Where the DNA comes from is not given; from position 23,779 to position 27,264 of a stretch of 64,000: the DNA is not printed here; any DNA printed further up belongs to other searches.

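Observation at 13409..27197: Seven-gene ABC-type operon with giant SBP, two permease pairs, a 1384-aa exoprotein and an NHL/TPR/Yip1 membrane fusion, but no ATPase, hydrolase or regulator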

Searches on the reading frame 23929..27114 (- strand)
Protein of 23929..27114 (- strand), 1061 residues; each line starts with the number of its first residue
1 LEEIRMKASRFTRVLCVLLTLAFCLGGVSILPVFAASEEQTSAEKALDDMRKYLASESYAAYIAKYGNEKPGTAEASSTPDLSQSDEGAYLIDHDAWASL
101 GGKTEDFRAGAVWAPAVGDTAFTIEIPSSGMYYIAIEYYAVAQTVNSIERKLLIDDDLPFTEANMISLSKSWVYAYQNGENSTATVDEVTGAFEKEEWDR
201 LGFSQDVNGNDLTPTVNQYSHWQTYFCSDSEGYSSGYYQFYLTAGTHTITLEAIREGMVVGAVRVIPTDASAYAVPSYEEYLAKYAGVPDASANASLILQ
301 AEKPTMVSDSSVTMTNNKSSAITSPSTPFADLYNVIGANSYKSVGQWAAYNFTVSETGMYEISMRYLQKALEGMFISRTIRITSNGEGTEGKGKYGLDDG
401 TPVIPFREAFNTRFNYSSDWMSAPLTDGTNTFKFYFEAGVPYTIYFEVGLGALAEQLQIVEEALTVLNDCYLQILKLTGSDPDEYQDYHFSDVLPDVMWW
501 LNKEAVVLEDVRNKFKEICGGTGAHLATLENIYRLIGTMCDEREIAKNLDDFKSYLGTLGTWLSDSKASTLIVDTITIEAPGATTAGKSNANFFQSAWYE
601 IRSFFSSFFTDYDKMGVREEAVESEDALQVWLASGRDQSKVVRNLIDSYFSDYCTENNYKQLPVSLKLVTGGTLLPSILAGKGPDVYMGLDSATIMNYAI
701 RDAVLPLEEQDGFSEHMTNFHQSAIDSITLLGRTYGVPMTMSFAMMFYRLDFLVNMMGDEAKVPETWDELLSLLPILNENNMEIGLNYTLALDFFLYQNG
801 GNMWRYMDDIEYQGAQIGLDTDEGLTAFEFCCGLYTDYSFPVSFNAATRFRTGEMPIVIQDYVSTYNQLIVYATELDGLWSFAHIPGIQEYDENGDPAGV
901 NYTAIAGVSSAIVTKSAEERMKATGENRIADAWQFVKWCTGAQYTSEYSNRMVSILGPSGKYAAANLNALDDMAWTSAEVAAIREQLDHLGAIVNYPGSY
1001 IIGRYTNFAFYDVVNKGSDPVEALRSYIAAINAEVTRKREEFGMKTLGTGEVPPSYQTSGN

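Call 3: search_protein_families(library=pfam, proteins=[window:23929-27114:-], max_evalue=0.01)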
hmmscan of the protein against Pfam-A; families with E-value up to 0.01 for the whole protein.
window:23929-27114:- (1061 aa): 1 family
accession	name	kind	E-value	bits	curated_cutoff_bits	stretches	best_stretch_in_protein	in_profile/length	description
PF25275.1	Golvesin_C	-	0.0038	17.7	31.6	0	342-369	37-64/132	Golvesin C-terminal domain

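Call 4: search_protein_families(library=ncbifam, proteins=[window:23929-27114:-], max_evalue=0.01)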
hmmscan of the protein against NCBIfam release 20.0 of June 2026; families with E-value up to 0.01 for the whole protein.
window:23929-27114:- (1061 aa): 0 families

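Call 13: search_solved_structures(query=window:23929-27114:-, max_evalue=1)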
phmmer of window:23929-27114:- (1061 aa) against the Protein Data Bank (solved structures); distinct sequences matched with E-value up to 1: 15.
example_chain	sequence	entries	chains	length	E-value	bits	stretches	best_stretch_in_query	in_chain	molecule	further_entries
5ysb_A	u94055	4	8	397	1.8e-06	29.6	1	626-779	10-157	Lin1841 protein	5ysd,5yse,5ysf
4qrz_A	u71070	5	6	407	3.8e-05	25.2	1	678-777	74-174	ABC-TYPE SUGAR TRANSPORTER | ABC transporter, substrate binding protein (Sugar)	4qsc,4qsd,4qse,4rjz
5ci5_A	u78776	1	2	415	0.00024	22.6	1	674-846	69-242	Extracellular solute-binding protein family 1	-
6dtq_A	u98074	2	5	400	0.00033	22.1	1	717-842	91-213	maltose-binding protein MalE3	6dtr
1eu8_A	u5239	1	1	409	0.002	19.5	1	679-808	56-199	TREHALOSE/MALTOSE BINDING PROTEIN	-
3zkk_A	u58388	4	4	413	0.0032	18.9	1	681-777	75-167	XOS BINDING PROTEIN | PUTATIVE SUGAR TRANSPORTER SOLUTE-BINDING PROTEIN | SUGAR TRANSPORTER SOLUTE-BINDING PROTEIN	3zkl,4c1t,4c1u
6dts_A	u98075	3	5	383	0.01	17.2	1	662-779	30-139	maltose-binding protein MalE2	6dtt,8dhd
2fnc_A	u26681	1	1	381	0.01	17.2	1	662-779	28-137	maltose ABC transporter, periplasmic maltose-binding protein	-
6dtu_A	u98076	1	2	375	0.012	17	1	675-795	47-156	maltose-binding protein MalE1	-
2gha_A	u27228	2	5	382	0.012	17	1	675-795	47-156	maltose ABC transporter, periplasmic maltose-binding protein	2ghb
4r9f_A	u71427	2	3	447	0.022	16.1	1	672-771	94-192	MBP1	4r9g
9xf5_A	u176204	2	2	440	0.044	15.1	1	678-786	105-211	ABC transporter substrate-binding protein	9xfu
3uor_A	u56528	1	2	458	0.063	14.6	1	672-775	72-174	ABC transporter sugar binding protein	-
8deh_A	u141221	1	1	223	0.9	10.7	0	669-741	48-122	Caseinolytic peptidase B protein homolog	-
7ape_A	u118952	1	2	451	0.9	10.7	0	688-774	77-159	Lipoprotein (Sugar-binding) lpqY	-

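Call 34: find_homologous_proteins(query=window:23929-27099:-, max_evalue=0.00001)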
Query window:23929-27099:- (1056 aa): 289 proteins with E <= 0.00001 among 8000 candidates; the best 120 are listed.
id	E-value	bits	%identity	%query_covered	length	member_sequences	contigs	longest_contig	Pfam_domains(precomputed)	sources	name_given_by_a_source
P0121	0.0e+0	2262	93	100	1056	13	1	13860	-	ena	-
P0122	0.0e+0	1812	75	100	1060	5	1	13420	PF13416.12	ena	-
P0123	0.0e+0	1694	71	100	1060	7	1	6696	PF01547.31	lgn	-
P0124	0.0e+0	1638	69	100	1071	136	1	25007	PF13416.12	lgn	-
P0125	0.0e+0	1610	68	100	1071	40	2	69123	-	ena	-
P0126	0.0e+0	1605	67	100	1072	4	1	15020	-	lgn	-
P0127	0.0e+0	1421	61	99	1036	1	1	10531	-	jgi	jgi:maltose-binding protein MalE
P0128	0.0e+0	1393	60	99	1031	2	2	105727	PF13416.12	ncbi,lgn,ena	-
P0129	0.0e+0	1337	58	100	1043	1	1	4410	PF13416.12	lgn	-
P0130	0.0e+0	1280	55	99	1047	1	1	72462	PF13416.12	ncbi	-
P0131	0.0e+0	1278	55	100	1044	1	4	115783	PF13416.12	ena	-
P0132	0.0e+0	1277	56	99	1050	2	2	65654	PF13416.12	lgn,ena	-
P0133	0.0e+0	1270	56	99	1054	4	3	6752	PF13416.12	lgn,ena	-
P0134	0.0e+0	1268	55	99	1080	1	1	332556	-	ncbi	-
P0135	0.0e+0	1242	55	99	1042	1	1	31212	PF13416.12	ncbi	-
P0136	0.0e+0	1233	55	100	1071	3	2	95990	PF13416.12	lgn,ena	-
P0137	0.0e+0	1232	54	100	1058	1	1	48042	PF13416.12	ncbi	-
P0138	0.0e+0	1230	54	99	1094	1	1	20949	PF01547.31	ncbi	-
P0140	0.0e+0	1212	54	99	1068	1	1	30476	PF13416.12,PF01547.31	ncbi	-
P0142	0.0e+0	1205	54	99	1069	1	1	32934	PF13416.12,PF01547.31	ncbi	-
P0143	0.0e+0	1201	54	99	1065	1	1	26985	PF01547.31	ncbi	-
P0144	0.0e+0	1185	52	99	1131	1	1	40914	PF01547.31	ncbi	-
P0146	0.0e+0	1122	50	99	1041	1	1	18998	PF13416.12,PF01547.31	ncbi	-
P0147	0.0e+0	1078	49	99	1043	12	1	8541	PF13416.12,PF01547.31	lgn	-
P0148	0.0e+0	1072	49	99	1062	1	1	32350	PF13416.12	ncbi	-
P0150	0.0e+0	1066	47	99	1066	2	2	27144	PF13416.12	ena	-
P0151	0.0e+0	1066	49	99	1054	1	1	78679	PF13416.12,PF01547.31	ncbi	-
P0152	0.0e+0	1063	50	100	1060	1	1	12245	PF13416.12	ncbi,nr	ncbi:MAG: extracellular solute-binding protein [Clostridia bacterium]|nr:extracellular solute-bindin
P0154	0.0e+0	1050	48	99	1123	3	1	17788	PF13416.12,PF01547.31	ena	-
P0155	0.0e+0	1032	47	99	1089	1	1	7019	PF01547.31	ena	-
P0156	5.3e-298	1010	47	100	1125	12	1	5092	PF13416.12,PF01547.31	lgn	-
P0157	1.3e-290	985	46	100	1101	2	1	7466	PF13416.12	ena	-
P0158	1.9e-290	985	45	99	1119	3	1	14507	PF13416.12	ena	-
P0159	3.9e-288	977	45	99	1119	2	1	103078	PF13416.12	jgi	-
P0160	2.4e-287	974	45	99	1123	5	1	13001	PF01547.31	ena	-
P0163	5.0e-284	963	44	99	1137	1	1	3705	PF13416.12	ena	-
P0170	1.5e-277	942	43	99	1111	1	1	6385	PF13416.12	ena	-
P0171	6.0e-277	940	43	99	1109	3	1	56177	PF13416.12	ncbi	-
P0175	2.1e-274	932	43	100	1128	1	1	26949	PF13416.12,PF01547.31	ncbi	-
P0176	5.4e-274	930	43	94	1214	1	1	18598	PF13416.12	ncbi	-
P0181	3.2e-272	924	43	99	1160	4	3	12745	PF13416.12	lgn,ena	-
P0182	6.4e-272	923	43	99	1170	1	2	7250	PF13416.12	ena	-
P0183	1.5e-271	922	43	98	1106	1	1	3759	PF13416.12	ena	-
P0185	7.2e-271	920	41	99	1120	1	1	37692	PF13416.12,PF01547.31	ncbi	-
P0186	6.9e-270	917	44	98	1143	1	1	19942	PF13416.12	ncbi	-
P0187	1.2e-269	916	44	97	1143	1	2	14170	PF13416.12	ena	-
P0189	2.8e-269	915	43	98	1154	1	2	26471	PF01547.31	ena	-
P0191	7.3e-269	913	43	99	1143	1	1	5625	PF01547.31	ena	-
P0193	3.3e-268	911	43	98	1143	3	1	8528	PF13416.12,PF01547.31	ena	-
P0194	3.3e-268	911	43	59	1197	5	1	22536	PF13416.12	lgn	-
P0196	1.5e-267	909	43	99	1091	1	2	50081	PF13416.12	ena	-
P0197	2.3e-267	908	42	99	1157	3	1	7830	PF01547.31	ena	-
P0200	4.2e-266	904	42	99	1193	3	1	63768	PF13416.12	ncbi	-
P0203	1.7e-265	902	40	100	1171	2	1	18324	PF13416.12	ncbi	-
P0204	2.0e-265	902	41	99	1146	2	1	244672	PF13416.12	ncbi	-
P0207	4.9e-265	901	42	98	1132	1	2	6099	PF13416.12,PF01547.31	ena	-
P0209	3.3e-264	898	41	99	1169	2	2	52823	PF13416.12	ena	-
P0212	6.7e-263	893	42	98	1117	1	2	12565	PF13416.12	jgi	-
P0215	1.2e-262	893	43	98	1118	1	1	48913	PF13416.12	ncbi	-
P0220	3.7e-261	888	41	99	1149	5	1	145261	PF01547.31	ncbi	-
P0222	1.5e-260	886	45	89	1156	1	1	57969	PF13416.12,PF01547.31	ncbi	-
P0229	1.8e-258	879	41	98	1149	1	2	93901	PF13416.12,PF01547.31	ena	-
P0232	1.2e-257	876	42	99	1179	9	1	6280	PF13416.12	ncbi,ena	-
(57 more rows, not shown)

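Call 51: predict_structure(alignment_id=A2)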
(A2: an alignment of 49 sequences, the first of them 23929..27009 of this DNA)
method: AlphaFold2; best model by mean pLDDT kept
length: 1026 residues; sequences in the alignment: 49
mean_pLDDT: 85.8   pTM: 0.79
mean pLDDT of the five models: 85.8, 84.5, 84.4, 82.9, 82.4
residues with pLDDT >= 90: 431; 70-90: 509; 50-70: 80; < 50: 6
segments of 3 or more residues with pLDDT < 50: 1-3
pLDDT, mean of each block of 10 residues (from residue 1): 59 80 89 93 95 93 89 93 94 96 87 90 88 90 83 91 85 74 91 85 94 94 94 90 94 90 90 79 72 60 70 94 94 86 93 86 91 93 91 93 95 89 89 87 82 89 93 94 85 91 90 87 84 85 86 81 84 68 62 78 75 81 81 62 69 88 84 93 94 89 93 86 81 89 84 81 91 87 91 91 84 79 89 68 80 87 88 91 88 92 93 80 76 89 88 87 86 91 92 91 86 82 58
secondary structure, 60 per line:
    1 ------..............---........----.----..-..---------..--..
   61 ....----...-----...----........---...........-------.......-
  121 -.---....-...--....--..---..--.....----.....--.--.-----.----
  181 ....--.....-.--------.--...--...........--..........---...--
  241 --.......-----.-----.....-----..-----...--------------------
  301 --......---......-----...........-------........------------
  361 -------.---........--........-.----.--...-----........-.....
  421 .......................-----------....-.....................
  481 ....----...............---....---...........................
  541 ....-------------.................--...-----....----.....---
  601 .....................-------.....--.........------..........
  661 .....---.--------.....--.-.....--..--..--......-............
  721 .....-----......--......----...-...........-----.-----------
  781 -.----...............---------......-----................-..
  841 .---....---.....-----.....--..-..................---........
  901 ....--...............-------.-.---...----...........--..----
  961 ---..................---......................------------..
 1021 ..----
elements in order (helices of 4 or more, strands of 3 or more residues): H7-20 H24-31 H59-64 E77-79 E84-91 E95-105 E113-119 H126-129 E131-133 E136-139 H151-155 H160-164 E181-184 E187-191 E205-207 E210-220 E223-232 H243-249 E261-265 E278-280 E303-308 E312-317 E323-333 E341-348 H372-376 E377-379 E382-389 E399-401 E407-414 H416-443 H455-458 H460-484 H489-503 H507-510 H514-532 E533-544 H558-574 H585-588 E593-597 H601-621 E629-633 H636-644 E651-656 H657-665 H678-682 H687-691 E702-707 E709-714 H715-725 H732-736 H739-744 E749-751 H753-763 H787-801 H811-816 E822-826 H827-837 E845-848 E852-856 E862-866 E872-879 H880-889 H893-904 H907-921 H942-952 H964-981 H985-1006 H1019-1022

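Call 54: search_solved_structures(query=A2, max_evalue=1)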
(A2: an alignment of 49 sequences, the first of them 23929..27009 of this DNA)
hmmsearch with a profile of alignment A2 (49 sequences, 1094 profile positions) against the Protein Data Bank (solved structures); distinct sequences matched with E-value up to 1: 64 (the best 60 are shown).
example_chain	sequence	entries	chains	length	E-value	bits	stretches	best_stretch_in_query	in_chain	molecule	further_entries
5ysb_A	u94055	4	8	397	4.1e-09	38.2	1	655-818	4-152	Lin1841 protein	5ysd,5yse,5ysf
6dtq_A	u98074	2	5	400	4.9e-06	28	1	764-879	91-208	maltose-binding protein MalE3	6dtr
8vqk_A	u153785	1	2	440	9.1e-06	27.1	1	780-879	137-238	Putative ABC transporter periplasmic-binding protein YcjN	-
3uor_A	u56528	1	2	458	9.4e-06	27.1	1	765-822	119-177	ABC transporter sugar binding protein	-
2zyk_A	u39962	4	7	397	4.1e-05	25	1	758-903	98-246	Solute-binding protein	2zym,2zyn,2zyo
3vxb_A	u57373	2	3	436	8.7e-05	23.9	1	758-823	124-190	Putative sugar-binding lipoprotein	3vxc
6hur_A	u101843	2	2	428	8.9e-05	23.9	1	757-850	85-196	ABC transporter substrate-binding protein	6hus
1eu8_A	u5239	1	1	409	0.00019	22.7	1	767-882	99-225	TREHALOSE/MALTOSE BINDING PROTEIN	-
2hq0_A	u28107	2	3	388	0.00032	22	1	772-821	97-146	Sugar ABC transporter, sugar-binding protein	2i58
2heu_A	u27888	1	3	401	0.00033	22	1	772-821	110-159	Sugar ABC transporter, sugar-binding protein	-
2hfb_A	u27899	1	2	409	0.00033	22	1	772-821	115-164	Sugar ABC transporter, sugar-binding protein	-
6pql_A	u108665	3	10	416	0.00035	21.9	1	772-821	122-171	ABC transporter sugar-binding protein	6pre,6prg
4qrz_A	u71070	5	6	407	0.00038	21.8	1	751-824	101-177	ABC-TYPE SUGAR TRANSPORTER | ABC transporter, substrate binding protein (Sugar)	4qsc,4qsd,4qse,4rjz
8a3k_UNK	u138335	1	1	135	0.00057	21.2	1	526-585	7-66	sc-apCC-4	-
9lff_A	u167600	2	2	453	0.00061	21.1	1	779-834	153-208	SN-glycerol-3-phophate ABC transporter, periplasmic SN-glycerol-3-phosphate-binding protei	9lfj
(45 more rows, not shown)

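Call 60: fold_search(model_id=the predicted structure, library=pdb)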
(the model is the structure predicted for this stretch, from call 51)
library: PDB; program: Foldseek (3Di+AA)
matches with E <= 10: 1230; with E <= 0.001: 909
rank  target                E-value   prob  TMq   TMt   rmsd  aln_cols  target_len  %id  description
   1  5ci5_B                1.8e-15  1.00  0.30  0.72   4.6       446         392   18  Crystal Structure of an ABC transporter Solute Binding Protein from Thermotoga Lettingae TMO (Tlet_1705, TARGET EFI-51 (released 2015-07-22)
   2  9xf5_A                1.9e-15  1.00  0.31  0.75   5.0       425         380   15  Cycloisomaltooligosaccharide binding protein in complex with cycloisomaltooctaose (released 2026-03-25)
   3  3uor_A                3.8e-15  1.00  0.32  0.77   4.4       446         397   18  The structure of the sugar-binding protein MalE from the phytopathogen Xanthomonas citri (released 2011-12-14)
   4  9xfu_A                3.8e-15  1.00  0.31  0.74   5.0       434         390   15  Cycloisomaltooligosaccharide binding protein in complex with isomaltoheptaose (released 2026-03-25)
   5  5ci5_A                4.2e-15  1.00  0.30  0.71   5.1       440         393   18  Crystal Structure of an ABC transporter Solute Binding Protein from Thermotoga Lettingae TMO (Tlet_1705, TARGET EFI-51 (released 2015-07-22)
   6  3iov_A                5.3e-15  1.00  0.31  0.73   6.7       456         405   13  Huntingtin amino-terminal region with 17 Gln residues - crystal C99 (released 2009-09-29)
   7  3uor_B                5.8e-15  1.00  0.32  0.79   4.3       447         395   17  The structure of the sugar-binding protein MalE from the phytopathogen Xanthomonas citri (released 2011-12-14)
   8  7bvt_A                1.0e-14  1.00  0.32  0.79   4.0       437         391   17  Crystal structure of cyclic alpha-maltosyl-1,6-maltose binding protein from Arthrobacter globiformis (released 2020-12-02)
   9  5f7v_A                1.1e-14  1.00  0.28  0.66   5.7       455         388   16  ABC substrate-binding protein Lmo0181 from Listeria monocytogenes in complex with cycloalternan (released 2016-09-07)
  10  6dts_A                1.2e-14  1.00  0.30  0.73   5.1       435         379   16  Maltotetraose bound T. maritima MalE2 (released 2018-09-19)
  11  5jj4_A                1.2e-14  1.00  0.30  0.53   6.0       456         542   14  Crystal Structure of a Variant Human Activation-induced Deoxycytidine Deaminase as an MBP fusion protein (released 2016-06-29)
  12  2fnc_A                1.2e-14  1.00  0.30  0.73   5.1       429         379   16  Thermotoga maritima maltotriose binding protein bound with maltotriose. (released 2007-01-16)
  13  9uu0_A                1.3e-14  1.00  0.31  0.51   4.8       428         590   14  The structure of Bacteroides fragilis T6SS effector BteO (released 2025-10-01)
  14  5tu0_A                1.5e-14  1.00  0.30  0.73   4.7       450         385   17  1.9 Angstrom Resolution Crystal Structure of Maltose-Binding Periplasmic Protein MalE from Listeria monocytogenes in C (released 2016-11-16)
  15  4r0y_A                1.8e-14  1.00  0.32  0.65   4.4       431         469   14  Structure of Maltose-binding Protein Fusion with the C-terminal GH1 domain of Guanylate Kinase-associated Protein from (released 2014-09-10)
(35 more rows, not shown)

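Call 79: search_protein_families(library=pfam, alignment_id=A3, max_evalue=0.01)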
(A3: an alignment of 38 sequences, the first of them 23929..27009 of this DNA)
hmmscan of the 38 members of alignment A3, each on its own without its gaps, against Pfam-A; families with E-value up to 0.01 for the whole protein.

A. member 1, window:23929-27009:- (1026 aa): 1 family
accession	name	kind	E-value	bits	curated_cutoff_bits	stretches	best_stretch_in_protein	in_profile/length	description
PF25275.1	Golvesin_C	-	0.0033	17.9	31.6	0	307-334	37-64/132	Golvesin C-terminal domain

B. families by the number of members that match (of 38 scanned): 3 families
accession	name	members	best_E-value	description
PF13416.11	SBP_bac_8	17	2.8e-16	Bacterial extracellular solute-binding protein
PF01547.30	SBP_bac_1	6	3.5e-15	Bacterial extracellular solute-binding protein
PF25275.1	Golvesin_C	4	0.00075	Golvesin C-terminal domain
